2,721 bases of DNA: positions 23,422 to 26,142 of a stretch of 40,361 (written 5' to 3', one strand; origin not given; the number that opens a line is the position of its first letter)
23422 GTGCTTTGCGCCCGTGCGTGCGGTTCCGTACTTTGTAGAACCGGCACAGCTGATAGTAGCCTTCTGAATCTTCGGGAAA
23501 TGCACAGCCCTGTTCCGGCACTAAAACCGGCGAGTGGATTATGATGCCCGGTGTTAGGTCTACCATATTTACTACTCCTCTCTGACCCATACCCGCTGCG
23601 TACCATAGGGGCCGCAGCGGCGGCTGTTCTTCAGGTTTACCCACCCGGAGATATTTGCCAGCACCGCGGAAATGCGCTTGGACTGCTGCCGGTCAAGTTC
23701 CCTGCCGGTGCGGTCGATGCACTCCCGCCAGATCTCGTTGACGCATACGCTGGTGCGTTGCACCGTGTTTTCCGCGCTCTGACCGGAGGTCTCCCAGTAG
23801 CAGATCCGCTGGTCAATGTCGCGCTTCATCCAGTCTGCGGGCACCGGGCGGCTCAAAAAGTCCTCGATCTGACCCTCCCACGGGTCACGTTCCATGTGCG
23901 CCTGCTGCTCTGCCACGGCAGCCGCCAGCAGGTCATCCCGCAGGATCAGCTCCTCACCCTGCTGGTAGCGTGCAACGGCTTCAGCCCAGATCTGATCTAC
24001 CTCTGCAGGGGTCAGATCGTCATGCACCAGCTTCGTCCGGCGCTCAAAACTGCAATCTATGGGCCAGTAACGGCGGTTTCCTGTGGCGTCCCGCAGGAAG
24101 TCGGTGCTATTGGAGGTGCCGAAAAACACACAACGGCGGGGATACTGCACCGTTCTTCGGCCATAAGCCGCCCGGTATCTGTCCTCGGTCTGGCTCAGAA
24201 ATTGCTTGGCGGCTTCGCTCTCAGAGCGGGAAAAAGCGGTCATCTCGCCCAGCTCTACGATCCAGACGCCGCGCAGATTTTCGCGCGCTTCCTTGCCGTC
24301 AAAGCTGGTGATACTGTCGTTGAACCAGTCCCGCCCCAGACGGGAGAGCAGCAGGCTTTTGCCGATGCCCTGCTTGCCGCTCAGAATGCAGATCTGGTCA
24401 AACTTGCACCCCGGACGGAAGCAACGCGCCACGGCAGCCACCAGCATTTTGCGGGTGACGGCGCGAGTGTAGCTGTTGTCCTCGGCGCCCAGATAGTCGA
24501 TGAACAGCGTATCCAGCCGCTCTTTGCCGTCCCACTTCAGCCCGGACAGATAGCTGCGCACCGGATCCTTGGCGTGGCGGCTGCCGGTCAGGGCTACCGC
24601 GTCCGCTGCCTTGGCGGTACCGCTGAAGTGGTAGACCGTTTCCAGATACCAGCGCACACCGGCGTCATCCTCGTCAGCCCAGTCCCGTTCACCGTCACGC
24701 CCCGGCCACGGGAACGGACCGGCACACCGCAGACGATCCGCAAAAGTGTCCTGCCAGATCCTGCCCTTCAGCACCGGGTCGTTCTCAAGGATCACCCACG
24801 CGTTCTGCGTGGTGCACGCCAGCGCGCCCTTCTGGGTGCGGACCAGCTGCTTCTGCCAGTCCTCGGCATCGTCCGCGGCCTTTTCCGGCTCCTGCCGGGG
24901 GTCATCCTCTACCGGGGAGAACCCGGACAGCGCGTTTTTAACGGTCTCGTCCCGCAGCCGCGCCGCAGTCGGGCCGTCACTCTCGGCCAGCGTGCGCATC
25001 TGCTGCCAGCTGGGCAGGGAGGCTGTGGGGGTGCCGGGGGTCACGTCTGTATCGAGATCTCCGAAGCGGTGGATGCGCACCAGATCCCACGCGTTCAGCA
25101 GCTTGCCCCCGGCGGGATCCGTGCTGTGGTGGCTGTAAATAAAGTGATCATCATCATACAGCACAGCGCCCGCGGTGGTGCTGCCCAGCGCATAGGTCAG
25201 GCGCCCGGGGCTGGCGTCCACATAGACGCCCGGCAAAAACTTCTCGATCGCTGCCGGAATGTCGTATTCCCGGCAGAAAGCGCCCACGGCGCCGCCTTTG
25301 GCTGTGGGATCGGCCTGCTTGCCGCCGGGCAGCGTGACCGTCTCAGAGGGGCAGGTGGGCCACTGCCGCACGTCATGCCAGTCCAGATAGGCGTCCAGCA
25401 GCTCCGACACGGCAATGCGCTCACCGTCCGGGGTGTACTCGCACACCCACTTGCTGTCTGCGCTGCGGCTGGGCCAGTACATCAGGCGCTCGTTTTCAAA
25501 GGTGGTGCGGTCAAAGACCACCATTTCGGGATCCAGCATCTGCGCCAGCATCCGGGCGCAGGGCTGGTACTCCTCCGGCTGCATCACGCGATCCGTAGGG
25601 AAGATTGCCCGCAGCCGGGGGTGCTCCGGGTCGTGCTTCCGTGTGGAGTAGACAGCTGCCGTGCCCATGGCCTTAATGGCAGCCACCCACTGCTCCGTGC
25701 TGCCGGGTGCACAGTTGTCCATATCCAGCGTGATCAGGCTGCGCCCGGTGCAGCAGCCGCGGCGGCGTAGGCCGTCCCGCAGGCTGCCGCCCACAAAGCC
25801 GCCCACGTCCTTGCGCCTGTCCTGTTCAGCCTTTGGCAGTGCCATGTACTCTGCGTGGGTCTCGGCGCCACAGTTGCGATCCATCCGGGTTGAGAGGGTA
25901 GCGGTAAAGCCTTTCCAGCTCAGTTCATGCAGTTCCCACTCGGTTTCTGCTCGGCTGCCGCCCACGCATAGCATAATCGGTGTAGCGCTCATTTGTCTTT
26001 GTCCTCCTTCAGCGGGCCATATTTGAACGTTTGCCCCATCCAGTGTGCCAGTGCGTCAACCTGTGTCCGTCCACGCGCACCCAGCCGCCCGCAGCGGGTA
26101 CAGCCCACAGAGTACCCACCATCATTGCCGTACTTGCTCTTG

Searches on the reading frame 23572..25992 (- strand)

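Call 65: search_protein_families(library=pfam, max_evalue=0.001, proteins=[window:23572-25992:-])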
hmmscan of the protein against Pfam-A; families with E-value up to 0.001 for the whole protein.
window:23572-25992:- (806 aa): 2 families
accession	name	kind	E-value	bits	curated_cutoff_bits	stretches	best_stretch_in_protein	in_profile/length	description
PF05272.17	VapE-like_dom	-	1.6e-84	283.2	25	1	482-700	1-216/217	Virulence-associated protein E-like domain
PF19263.5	DUF5906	-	9.8e-06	26.6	27.6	1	537-641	1-114/114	Family of unknown function (DUF5906)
